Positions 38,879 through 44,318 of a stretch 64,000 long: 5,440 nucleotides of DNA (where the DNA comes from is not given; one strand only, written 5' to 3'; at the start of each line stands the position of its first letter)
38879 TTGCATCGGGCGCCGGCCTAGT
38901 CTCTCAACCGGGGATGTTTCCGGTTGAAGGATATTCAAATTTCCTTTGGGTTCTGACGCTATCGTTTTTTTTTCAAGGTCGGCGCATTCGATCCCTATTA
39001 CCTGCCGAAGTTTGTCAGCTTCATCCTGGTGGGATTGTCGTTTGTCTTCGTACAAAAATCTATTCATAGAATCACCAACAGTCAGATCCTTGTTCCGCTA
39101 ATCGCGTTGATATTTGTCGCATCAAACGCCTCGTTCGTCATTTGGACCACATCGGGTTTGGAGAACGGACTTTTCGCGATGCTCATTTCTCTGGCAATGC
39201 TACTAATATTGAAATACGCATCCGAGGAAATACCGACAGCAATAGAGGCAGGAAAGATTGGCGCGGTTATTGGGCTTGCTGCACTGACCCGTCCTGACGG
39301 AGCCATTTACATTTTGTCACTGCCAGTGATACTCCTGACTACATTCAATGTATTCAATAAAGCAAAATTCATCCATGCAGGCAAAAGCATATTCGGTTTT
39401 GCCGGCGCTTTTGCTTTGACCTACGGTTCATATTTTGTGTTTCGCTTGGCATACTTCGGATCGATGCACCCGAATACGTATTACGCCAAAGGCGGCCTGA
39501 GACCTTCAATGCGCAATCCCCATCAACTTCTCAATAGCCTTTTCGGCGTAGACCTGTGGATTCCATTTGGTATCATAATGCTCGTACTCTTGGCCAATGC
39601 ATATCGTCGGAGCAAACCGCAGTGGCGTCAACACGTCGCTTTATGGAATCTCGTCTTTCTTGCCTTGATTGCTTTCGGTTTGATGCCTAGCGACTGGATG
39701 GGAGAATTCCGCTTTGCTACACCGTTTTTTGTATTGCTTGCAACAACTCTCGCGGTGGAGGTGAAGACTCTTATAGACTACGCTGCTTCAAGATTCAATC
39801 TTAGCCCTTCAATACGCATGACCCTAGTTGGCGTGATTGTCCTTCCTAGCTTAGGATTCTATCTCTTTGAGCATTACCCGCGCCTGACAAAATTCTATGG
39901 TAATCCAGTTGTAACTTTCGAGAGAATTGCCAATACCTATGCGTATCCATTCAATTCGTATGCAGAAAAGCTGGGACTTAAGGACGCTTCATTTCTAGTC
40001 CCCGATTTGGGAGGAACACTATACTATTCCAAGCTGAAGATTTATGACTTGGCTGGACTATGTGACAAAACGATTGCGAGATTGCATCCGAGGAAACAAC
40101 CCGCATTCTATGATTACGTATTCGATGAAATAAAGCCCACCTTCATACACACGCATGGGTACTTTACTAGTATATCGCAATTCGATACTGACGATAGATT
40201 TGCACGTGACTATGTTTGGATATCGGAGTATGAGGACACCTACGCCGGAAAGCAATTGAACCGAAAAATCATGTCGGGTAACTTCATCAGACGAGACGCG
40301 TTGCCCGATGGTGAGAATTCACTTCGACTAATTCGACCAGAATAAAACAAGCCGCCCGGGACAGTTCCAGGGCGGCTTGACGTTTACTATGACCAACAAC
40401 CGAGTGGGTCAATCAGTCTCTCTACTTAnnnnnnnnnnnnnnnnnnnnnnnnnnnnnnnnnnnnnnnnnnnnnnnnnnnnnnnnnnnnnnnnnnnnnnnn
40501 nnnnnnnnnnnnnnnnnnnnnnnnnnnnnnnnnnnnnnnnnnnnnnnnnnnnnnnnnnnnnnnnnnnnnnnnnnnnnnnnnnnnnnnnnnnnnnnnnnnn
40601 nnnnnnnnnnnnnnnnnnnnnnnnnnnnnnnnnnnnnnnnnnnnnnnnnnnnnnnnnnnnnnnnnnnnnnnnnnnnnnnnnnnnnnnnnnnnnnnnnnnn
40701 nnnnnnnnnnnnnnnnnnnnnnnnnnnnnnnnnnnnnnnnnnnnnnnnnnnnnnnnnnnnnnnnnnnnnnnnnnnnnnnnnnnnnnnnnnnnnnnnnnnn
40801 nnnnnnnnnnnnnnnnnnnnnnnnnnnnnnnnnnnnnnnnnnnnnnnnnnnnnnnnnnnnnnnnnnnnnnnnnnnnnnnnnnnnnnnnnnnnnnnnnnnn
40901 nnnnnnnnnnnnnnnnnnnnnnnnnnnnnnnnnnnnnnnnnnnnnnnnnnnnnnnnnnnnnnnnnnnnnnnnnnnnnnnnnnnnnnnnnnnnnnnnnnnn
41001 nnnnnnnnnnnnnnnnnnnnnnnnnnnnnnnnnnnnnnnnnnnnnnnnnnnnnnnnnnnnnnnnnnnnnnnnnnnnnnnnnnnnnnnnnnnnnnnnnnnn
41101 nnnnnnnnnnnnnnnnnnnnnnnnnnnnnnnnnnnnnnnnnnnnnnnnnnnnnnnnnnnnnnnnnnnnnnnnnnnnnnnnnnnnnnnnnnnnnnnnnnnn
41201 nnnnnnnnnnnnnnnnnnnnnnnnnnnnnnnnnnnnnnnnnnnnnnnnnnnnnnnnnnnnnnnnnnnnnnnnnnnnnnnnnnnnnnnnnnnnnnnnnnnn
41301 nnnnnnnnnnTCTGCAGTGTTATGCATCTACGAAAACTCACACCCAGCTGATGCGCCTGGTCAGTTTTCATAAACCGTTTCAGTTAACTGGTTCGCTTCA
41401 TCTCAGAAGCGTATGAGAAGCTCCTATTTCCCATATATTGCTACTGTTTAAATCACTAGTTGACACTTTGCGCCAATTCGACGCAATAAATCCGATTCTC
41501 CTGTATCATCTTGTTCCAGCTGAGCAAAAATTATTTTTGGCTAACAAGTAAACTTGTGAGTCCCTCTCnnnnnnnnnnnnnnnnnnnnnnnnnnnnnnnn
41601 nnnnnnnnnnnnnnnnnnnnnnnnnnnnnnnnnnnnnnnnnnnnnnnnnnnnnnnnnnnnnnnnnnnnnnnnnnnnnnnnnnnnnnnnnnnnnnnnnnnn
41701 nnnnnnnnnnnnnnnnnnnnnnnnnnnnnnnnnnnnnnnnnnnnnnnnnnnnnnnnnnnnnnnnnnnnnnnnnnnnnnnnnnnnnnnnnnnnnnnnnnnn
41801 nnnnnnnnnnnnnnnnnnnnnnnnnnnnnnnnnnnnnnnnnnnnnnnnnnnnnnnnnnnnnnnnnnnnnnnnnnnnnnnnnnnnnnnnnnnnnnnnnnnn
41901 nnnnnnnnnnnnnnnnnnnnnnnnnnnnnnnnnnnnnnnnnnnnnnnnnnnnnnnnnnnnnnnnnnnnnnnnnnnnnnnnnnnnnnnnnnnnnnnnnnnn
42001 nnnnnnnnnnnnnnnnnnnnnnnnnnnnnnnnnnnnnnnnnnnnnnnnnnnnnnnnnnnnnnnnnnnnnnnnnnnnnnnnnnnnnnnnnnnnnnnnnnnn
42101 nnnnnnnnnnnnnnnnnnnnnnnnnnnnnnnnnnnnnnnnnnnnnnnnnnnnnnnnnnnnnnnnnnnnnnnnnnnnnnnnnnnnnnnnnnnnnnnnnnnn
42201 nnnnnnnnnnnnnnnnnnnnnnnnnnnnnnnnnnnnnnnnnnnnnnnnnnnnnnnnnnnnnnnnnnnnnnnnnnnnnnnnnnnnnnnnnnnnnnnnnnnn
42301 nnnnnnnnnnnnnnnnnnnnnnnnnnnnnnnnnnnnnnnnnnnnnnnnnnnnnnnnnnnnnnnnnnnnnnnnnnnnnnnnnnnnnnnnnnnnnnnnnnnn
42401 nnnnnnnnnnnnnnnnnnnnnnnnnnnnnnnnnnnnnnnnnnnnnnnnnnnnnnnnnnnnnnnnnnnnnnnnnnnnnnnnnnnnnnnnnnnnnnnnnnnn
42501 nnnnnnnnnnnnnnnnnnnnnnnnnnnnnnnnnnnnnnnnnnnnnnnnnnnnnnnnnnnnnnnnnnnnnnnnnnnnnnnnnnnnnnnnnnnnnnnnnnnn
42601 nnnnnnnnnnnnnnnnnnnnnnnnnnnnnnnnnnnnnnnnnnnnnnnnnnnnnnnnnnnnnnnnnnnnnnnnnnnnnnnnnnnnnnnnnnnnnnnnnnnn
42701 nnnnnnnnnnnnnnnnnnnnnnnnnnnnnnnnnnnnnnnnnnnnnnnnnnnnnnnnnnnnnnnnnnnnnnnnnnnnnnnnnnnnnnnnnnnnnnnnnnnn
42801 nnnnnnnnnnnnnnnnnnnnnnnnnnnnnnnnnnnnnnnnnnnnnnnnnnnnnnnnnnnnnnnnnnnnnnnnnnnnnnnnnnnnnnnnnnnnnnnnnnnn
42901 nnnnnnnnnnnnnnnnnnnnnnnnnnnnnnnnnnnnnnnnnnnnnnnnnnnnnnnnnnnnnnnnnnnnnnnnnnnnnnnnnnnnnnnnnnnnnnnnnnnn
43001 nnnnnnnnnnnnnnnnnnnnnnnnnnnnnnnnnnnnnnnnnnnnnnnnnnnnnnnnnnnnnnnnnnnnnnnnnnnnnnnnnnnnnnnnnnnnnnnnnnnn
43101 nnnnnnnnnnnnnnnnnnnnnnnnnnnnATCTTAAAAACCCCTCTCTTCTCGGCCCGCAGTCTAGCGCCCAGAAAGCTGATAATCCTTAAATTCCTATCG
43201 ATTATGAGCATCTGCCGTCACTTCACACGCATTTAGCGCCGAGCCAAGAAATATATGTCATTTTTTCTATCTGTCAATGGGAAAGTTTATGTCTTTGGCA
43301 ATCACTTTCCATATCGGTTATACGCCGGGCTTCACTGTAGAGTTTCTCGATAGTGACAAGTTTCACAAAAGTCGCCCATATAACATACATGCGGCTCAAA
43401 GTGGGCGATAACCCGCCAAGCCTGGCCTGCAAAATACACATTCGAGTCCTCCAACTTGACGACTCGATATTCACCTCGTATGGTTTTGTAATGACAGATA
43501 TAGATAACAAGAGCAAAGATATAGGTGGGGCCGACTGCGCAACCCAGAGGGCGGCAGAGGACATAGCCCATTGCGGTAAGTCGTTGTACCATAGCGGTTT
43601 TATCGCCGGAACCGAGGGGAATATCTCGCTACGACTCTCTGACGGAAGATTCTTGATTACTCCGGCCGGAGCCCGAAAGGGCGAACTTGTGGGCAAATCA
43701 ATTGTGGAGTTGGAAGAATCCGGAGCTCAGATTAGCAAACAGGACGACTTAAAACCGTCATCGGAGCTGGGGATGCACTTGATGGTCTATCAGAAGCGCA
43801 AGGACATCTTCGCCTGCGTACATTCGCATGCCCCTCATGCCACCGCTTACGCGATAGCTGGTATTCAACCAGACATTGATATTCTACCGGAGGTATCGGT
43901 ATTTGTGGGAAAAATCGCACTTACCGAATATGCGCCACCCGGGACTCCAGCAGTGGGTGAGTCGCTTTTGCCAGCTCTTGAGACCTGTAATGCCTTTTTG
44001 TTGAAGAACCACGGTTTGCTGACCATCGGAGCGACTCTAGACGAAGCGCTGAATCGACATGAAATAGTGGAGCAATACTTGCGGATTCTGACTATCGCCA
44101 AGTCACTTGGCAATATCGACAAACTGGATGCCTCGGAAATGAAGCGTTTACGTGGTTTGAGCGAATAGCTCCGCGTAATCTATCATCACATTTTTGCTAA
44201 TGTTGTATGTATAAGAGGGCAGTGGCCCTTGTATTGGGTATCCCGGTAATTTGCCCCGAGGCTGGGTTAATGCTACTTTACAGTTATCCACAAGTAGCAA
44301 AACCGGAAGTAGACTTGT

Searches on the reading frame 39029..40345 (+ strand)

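Call 6: search_protein_families(library=pfam, proteins=[window:39029-40345:+], max_evalue=0.01)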
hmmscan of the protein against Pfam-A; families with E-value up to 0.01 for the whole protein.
window:39029-40345:+ (438 aa): 1 family
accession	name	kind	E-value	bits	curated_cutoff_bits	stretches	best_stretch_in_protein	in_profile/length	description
PF09913.15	DUF2142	-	0.0017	17.6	30.1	1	40-224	172-347/395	Predicted membrane protein (DUF2142)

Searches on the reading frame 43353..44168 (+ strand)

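Call 20: search_protein_families(library=pfam, proteins=[window:43353-44168:+], max_evalue=0.001)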
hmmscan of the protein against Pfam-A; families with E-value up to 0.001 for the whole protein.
window:43353-44168:+ (271 aa): 1 family
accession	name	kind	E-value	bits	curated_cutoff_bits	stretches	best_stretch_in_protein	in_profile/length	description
PF00596.27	Aldolase_II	-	2.6e-46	158.3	22.2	1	69-245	1-181/183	Class II Aldolase and Adducin N-terminal domain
